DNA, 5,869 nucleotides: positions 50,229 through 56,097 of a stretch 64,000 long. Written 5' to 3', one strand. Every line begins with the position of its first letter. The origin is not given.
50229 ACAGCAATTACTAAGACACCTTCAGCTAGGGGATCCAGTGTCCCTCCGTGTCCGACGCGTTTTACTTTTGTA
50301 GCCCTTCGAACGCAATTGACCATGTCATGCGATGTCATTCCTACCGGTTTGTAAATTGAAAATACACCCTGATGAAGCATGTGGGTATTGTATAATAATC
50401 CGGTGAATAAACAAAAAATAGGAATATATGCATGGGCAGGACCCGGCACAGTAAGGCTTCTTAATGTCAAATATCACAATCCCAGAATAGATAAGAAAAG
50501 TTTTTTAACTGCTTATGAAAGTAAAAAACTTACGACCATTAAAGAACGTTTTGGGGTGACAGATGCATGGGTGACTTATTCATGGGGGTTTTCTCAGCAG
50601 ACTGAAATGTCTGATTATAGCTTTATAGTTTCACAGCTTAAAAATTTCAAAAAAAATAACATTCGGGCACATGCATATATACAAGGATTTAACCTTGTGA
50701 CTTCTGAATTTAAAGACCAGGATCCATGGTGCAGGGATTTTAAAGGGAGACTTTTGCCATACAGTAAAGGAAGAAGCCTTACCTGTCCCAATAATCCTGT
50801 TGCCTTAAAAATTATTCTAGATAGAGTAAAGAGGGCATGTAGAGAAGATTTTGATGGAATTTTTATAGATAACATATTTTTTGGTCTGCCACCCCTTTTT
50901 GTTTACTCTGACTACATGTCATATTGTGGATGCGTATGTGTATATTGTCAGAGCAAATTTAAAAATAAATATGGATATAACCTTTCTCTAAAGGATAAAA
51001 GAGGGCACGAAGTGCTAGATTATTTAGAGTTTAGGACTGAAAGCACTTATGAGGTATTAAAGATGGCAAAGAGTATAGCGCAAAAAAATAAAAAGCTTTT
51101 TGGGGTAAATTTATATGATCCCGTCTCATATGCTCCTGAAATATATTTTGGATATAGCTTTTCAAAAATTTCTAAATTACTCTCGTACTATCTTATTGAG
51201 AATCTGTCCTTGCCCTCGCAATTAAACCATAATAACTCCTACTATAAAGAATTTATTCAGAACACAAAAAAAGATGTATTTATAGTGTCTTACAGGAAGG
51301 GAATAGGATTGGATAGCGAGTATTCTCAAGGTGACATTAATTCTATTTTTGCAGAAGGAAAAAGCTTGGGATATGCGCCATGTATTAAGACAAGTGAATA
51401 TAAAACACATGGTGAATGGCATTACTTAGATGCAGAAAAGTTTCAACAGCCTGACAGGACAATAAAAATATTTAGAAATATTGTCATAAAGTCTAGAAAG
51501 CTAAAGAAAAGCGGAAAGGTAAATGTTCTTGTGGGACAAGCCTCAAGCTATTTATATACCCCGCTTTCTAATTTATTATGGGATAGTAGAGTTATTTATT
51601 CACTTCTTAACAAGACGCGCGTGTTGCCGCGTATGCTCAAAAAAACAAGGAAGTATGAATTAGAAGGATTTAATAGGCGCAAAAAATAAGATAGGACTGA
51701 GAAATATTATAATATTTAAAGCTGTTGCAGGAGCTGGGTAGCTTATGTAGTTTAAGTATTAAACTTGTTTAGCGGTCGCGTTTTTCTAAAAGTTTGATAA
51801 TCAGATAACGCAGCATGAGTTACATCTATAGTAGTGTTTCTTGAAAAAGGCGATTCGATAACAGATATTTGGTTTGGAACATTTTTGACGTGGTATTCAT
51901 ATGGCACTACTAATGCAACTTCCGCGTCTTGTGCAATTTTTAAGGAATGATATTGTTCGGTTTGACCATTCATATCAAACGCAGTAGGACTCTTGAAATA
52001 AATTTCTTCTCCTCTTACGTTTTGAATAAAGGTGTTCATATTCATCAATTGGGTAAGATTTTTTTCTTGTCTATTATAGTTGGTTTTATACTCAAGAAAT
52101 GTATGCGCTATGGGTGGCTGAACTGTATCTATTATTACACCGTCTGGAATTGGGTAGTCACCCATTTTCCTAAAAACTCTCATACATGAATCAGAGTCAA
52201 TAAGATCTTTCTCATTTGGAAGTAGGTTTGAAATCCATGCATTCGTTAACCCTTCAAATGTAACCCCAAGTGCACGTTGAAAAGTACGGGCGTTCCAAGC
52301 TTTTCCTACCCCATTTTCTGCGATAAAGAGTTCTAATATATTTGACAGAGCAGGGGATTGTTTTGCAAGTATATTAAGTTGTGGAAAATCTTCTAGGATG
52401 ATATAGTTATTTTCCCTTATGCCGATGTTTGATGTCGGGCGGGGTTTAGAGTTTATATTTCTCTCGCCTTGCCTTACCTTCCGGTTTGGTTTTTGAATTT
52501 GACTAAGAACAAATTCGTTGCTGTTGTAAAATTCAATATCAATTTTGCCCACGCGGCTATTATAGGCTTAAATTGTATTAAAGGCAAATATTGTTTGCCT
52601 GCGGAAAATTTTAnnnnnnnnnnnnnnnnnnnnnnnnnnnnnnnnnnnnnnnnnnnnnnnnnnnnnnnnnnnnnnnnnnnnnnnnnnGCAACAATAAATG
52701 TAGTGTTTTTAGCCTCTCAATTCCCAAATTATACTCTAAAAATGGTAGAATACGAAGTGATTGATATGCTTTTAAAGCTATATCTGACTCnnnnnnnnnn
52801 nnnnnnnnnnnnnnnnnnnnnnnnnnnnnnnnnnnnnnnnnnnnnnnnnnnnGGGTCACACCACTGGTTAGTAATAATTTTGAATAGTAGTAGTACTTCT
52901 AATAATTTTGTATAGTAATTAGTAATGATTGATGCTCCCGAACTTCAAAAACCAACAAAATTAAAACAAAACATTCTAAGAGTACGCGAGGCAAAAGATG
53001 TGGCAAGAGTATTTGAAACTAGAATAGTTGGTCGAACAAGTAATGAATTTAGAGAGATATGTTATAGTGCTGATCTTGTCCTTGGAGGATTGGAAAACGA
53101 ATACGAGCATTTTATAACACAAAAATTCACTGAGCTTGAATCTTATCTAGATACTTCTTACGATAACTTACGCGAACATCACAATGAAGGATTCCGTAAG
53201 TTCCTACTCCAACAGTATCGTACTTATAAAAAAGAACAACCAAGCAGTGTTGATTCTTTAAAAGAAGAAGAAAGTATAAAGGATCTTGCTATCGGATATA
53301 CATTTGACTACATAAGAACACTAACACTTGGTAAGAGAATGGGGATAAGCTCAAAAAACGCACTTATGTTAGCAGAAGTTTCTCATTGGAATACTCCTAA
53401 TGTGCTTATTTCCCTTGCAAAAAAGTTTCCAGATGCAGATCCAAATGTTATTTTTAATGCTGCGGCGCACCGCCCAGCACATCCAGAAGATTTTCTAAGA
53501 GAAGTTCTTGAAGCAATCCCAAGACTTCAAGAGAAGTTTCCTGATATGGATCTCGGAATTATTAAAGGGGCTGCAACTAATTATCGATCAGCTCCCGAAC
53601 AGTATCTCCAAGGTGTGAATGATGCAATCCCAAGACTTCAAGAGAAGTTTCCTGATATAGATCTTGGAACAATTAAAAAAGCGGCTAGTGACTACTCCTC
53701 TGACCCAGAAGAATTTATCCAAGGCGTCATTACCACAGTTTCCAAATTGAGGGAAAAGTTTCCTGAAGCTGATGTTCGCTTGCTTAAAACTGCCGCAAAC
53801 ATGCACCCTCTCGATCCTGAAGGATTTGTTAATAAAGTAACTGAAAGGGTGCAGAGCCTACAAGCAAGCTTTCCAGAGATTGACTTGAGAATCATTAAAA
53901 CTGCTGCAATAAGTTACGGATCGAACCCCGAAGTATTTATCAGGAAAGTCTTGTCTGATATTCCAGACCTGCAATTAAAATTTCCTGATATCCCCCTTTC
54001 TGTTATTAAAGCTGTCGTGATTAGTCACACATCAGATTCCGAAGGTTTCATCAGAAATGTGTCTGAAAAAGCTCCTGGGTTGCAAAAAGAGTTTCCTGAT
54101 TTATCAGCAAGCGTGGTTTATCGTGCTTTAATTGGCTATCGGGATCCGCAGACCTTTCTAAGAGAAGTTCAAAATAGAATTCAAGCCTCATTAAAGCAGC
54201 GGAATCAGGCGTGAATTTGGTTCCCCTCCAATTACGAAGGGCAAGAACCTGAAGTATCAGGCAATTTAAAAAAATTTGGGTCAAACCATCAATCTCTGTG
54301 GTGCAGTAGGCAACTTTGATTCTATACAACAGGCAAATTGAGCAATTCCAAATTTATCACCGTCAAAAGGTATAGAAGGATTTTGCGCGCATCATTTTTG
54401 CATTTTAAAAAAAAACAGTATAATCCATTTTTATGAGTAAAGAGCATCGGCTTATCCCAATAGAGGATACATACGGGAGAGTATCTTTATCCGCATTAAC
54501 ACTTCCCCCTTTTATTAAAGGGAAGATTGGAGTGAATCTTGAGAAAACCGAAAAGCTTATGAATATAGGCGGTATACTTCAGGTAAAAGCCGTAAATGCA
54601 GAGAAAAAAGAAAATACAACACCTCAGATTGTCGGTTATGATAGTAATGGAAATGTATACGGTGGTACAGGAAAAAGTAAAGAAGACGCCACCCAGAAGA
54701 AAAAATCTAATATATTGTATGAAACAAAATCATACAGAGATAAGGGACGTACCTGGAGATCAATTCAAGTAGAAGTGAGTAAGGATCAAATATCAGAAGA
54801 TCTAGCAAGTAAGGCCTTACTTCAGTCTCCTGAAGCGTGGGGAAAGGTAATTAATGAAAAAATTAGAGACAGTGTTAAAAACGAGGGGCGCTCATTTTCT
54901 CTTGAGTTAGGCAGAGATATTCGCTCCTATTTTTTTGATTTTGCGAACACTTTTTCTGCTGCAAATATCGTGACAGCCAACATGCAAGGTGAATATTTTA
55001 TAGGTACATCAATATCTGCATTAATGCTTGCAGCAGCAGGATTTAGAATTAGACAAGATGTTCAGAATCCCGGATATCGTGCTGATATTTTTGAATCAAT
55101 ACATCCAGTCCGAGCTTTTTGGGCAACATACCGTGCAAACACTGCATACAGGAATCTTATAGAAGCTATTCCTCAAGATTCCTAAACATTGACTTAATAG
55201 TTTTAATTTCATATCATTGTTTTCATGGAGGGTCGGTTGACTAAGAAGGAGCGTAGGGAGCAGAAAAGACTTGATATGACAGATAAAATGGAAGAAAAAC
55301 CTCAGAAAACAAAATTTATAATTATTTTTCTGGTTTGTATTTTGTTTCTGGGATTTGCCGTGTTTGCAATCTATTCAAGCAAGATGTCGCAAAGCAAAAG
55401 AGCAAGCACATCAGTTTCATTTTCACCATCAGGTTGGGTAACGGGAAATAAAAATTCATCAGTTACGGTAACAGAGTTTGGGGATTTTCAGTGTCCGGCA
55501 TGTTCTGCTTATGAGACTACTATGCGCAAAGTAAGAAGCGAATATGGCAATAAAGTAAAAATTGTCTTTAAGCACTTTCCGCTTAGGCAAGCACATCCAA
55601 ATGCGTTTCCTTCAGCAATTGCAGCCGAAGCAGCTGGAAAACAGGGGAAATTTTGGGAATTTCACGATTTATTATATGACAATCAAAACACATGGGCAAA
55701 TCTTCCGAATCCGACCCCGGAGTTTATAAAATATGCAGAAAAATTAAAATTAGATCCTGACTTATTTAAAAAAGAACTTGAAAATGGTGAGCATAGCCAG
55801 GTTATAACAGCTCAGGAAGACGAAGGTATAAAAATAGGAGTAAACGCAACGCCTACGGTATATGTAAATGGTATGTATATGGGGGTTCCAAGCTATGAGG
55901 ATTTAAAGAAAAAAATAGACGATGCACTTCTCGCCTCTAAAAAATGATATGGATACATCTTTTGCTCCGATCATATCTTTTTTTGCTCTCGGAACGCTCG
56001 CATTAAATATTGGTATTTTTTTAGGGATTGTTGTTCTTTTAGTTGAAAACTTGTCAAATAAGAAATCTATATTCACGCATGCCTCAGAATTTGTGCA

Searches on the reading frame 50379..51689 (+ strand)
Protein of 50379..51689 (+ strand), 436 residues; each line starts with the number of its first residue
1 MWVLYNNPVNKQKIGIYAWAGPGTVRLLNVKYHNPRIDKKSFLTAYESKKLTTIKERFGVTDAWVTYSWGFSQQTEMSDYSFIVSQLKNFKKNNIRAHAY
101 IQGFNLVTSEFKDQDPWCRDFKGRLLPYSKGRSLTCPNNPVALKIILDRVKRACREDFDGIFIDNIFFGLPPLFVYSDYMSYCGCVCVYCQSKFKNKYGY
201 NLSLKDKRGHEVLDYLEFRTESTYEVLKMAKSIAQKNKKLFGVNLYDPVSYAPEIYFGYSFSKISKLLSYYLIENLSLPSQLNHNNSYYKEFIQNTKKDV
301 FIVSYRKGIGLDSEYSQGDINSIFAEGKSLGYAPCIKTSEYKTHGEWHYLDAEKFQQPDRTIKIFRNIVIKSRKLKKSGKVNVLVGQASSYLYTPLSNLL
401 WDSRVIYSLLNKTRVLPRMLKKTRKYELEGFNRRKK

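Call 16: search_protein_families(library=pfam, proteins=[window:50379-51689:+], max_evalue=0.01)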
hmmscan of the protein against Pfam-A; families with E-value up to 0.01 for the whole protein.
window:50379-51689:+ (436 aa): 1 family
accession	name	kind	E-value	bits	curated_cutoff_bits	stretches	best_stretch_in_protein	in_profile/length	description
PF03537.19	Glyco_hydro_114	-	0.0066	16.2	27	0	86-338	31-224/231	Glycoside-hydrolase family GH114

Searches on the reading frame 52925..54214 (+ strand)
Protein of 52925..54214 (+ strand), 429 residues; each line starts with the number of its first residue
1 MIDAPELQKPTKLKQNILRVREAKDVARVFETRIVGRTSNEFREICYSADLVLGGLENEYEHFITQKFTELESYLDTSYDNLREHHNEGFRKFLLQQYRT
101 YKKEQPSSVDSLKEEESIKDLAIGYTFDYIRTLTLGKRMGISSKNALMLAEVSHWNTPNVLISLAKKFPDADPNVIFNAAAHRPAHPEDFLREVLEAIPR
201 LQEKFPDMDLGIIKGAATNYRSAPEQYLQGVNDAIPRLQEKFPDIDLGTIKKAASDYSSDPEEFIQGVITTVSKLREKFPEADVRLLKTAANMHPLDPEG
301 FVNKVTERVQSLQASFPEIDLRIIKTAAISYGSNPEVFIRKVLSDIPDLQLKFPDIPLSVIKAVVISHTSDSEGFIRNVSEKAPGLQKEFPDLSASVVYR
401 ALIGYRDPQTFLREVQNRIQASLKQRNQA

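Call 16: search_protein_families(library=pfam, proteins=[window:52925-54214:+], max_evalue=0.01)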
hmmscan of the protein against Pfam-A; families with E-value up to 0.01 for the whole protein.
window:52925-54214:+ (429 aa): 4 families
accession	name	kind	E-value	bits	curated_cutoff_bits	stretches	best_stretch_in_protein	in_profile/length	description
PF02845.22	CUE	-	2.7e-16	59.3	21.1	1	344-373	3-32/42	CUE domain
PF05265.19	DUF723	-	0.00065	20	20.9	0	232-249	6-23/60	Protein of unknown function (DUF723)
PF02270.21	TFIIF_beta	-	0.0024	18.4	23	0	186-202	33-49/65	TFIIF, beta subunit HTH domain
PF24644.1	DUF7638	-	0.0054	17.2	27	0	246-278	73-105/106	Domain of unknown function (DUF7638)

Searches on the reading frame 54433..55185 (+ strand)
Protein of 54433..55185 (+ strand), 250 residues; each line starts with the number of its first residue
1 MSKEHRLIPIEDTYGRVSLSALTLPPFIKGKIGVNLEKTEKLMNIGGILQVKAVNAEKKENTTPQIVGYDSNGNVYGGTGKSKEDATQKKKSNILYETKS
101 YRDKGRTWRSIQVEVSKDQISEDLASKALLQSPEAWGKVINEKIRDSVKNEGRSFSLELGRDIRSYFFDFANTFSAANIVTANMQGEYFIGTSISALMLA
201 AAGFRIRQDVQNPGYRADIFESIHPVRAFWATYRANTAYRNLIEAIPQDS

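Call 16: search_protein_families(library=pfam, proteins=[window:54433-55185:+], max_evalue=0.01)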
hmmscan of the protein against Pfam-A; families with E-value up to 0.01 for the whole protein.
window:54433-55185:+ (250 aa): 1 family
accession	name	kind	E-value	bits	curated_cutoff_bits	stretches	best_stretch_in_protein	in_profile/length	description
PF00012.26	HSP70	-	0.0056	15.4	20.6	0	32-125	2-90/599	Hsp70 protein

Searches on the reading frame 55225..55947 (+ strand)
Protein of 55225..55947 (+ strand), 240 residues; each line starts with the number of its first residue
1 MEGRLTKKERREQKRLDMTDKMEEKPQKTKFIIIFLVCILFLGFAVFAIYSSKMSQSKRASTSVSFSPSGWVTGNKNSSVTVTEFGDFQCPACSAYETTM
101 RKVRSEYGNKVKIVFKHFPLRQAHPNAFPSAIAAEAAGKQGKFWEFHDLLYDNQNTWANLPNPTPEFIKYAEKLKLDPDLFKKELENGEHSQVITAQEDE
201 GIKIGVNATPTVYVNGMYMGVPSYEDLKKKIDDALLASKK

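Call 16: search_protein_families(library=pfam, proteins=[window:55225-55947:+], max_evalue=0.01)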
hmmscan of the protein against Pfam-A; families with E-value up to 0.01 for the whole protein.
window:55225-55947:+ (240 aa): 6 families
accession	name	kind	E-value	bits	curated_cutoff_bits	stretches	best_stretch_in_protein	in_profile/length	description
PF13462.12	Thioredoxin_4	-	1.2e-26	94.3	23.2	1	69-233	4-165/165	Thioredoxin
PF01323.26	DSBA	-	2e-16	60.8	25.6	1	81-231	1-190/191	DSBA-like thioredoxin domain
PF13192.12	Thioredoxin_3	-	0.0028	18.1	24.8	0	198-231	38-75/76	Thioredoxin domain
PF13743.12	Thioredoxin_5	-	0.005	17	27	0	89-115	7-33/186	Thioredoxin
PF13098.12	Thioredoxin_2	-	0.0061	17.3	27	0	76-213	3-80/104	Thioredoxin-like domain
PF17561.7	TssO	-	0.0064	17.1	29.2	0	21-59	3-42/148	Type VI secretion system, TssO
